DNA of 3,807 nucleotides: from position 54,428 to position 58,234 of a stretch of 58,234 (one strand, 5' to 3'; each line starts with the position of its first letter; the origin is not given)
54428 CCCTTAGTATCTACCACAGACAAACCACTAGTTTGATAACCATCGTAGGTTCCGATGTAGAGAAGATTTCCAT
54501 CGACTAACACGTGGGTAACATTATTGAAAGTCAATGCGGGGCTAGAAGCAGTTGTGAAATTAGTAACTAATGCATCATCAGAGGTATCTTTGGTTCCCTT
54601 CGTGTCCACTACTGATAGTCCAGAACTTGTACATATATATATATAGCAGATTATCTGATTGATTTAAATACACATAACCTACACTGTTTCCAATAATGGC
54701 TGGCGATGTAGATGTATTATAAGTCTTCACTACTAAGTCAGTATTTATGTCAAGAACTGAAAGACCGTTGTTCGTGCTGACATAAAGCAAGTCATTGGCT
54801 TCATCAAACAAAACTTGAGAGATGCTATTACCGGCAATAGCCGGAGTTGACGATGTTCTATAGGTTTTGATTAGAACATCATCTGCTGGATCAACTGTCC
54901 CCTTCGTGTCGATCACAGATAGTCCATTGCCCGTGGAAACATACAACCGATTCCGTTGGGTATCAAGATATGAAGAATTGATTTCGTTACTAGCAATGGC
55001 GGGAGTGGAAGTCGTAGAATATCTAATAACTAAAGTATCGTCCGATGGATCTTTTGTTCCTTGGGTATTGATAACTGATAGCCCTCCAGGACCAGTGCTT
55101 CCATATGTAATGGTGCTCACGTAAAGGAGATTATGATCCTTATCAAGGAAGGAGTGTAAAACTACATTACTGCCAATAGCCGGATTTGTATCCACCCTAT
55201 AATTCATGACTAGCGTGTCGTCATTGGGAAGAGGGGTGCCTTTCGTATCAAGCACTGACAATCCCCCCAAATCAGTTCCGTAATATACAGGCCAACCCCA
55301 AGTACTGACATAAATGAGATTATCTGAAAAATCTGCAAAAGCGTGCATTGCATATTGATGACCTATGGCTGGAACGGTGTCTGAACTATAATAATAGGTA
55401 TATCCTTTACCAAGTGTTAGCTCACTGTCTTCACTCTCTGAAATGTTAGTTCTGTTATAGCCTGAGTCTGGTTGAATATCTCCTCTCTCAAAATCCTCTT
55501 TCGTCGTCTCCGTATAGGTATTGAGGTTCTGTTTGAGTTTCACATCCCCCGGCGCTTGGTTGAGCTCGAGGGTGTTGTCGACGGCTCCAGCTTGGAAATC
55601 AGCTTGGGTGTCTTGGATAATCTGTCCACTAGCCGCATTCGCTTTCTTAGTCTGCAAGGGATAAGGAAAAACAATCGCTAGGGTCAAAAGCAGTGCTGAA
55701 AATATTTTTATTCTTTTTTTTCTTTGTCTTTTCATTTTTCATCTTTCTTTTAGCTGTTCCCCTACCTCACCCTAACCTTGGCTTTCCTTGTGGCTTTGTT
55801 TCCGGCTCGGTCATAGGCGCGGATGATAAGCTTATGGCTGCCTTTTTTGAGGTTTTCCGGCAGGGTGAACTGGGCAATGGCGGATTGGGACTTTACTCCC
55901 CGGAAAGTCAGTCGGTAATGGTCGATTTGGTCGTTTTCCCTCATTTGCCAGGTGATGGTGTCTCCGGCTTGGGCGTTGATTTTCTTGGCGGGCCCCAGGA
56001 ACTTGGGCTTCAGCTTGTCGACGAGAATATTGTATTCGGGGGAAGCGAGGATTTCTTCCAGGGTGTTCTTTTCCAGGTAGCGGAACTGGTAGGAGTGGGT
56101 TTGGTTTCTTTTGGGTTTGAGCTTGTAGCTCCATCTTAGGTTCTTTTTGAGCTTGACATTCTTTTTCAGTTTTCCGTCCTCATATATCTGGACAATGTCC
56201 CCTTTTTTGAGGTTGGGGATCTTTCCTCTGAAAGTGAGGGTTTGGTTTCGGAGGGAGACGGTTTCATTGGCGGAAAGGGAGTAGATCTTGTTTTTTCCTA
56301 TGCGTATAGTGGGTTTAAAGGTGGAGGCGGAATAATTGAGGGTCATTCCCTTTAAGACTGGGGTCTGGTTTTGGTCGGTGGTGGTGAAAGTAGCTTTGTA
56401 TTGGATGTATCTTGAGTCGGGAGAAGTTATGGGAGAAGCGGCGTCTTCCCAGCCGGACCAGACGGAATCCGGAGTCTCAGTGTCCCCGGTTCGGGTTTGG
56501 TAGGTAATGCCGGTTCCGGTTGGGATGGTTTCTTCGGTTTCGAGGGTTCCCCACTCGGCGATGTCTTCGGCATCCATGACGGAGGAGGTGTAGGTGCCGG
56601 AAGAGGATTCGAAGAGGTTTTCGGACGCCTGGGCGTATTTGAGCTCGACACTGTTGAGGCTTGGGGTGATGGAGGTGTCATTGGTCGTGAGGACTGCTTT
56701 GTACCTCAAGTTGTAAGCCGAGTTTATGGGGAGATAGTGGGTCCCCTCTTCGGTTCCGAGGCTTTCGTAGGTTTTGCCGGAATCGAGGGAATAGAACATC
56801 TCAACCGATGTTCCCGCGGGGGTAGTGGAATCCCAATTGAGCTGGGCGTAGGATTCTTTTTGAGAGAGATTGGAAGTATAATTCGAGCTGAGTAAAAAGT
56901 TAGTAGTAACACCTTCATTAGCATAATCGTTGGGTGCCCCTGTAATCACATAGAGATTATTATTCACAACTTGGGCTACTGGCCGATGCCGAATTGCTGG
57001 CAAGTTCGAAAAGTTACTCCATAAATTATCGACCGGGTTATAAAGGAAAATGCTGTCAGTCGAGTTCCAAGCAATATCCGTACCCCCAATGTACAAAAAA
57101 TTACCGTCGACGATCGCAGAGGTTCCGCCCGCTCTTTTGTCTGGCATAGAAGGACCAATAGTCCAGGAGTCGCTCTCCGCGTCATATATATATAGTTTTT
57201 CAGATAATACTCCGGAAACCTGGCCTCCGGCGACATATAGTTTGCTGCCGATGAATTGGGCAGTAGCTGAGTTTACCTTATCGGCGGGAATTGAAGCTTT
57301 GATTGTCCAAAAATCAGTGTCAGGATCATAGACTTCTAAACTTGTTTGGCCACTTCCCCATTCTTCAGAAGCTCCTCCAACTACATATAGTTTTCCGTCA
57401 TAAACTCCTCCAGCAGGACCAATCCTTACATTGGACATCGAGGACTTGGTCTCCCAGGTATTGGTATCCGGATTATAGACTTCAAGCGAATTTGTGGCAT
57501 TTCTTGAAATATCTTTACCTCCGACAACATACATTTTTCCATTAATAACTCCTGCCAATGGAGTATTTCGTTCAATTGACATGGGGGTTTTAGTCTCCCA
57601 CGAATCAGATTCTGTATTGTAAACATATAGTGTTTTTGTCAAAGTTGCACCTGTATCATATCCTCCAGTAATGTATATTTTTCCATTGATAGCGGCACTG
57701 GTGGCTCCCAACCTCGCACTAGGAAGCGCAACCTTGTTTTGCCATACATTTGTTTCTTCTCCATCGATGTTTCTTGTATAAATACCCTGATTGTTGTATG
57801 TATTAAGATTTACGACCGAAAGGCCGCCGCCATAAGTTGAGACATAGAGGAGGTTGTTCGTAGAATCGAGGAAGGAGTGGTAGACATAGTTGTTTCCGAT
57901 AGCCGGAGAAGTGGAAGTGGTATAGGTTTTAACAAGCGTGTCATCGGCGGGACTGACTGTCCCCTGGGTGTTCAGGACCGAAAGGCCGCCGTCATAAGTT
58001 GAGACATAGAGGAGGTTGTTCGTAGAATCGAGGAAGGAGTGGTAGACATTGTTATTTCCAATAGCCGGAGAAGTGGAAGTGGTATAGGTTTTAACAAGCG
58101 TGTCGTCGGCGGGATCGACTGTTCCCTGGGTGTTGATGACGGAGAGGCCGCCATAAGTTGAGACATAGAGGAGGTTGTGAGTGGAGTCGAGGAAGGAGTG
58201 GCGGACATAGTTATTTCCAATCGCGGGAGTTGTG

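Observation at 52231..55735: A (TA)n tract frameshifts a ~1170-aa surface protein: candidate phase-variable switch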

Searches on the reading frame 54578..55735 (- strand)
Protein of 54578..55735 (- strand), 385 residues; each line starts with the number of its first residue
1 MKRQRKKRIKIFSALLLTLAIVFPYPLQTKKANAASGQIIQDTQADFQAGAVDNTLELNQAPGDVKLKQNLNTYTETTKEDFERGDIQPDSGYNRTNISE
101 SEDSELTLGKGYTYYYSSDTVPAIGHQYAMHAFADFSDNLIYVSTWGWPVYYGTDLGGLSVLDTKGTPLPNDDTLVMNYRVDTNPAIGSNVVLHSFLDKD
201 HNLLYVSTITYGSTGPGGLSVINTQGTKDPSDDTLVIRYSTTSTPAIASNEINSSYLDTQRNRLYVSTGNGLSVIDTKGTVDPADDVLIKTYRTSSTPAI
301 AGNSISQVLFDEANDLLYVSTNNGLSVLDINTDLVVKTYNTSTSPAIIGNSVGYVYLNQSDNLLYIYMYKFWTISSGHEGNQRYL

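Call 16: find_encoding_contigs(protein=window:54578-55735:-, flank=10000, max_places=10)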
Protein window:54578-55735:- (385 aa): no gene with exactly this product is on record in the collection.

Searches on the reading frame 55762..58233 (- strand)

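Call 17: search_protein_families(library=pfam, proteins=[window:55762-58233:-], max_evalue=0.01)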
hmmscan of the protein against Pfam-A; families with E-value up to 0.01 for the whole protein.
window:55762-58233:- (823 aa): 14 families
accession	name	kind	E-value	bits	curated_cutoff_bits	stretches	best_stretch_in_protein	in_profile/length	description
PF24681.1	Kelch_KLHDC2_KLHL20_DRC7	-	7.4e-50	169.7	50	3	229-432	6-221/221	KLHDC2/KLHL20/DRC7 Kelch-repeats domain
PF01344.31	Kelch_1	-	4.9e-47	157.5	20.1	5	173-219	1-46/46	Kelch motif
PF25210.1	Kelch_FKB95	-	1.9e-37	129.8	70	4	212-265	70-125/268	FKB95, Kelch-repeats domain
PF24981.1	Beta-prop_ATRN-LZTR1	-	2.3e-37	129.3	50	2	143-384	9-278/289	Attractin/LZTR1 beta-propeller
PF13964.12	Kelch_6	-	9.9e-35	117.8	25.3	4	174-222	2-50/50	Kelch motif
PF07646.21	Kelch_2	-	1.8e-30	103.8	21.3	4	174-218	2-47/48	Kelch motif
PF13415.12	Kelch_3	-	5.2e-21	74.7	22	2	231-262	1-32/48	Galactose oxidase, central domain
PF13418.12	Kelch_4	-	3.5e-20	72.1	21.6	2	173-214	1-43/49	Galactose oxidase, central domain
PF24996.1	NANM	-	5.6e-15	55.5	45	2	221-291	53-128/350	N-acetylneuraminate epimerase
PF19077.6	Big_13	-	1.7e-06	28.8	27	1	751-821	32-99/102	Bacterial Ig-like domain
PF13854.13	Kelch_HCF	-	4.4e-05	23.3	113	0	137-193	280-326/345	Host cell factor, Kelch-repeats domain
PF06016.17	Reovirus_L2_8th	-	0.0062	17.1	27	0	86-111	27-51/66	Reovirus core-spike protein lambda-2 (L2), C-terminal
PF22815.2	CatAgl_D1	-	0.0064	17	27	0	658-713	52-112/159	Alpha-1,3-glucanase catalytic domain D1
PF01835.25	MG2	-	0.0081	16.9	32.8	0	745-817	21-93/96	MG2 domain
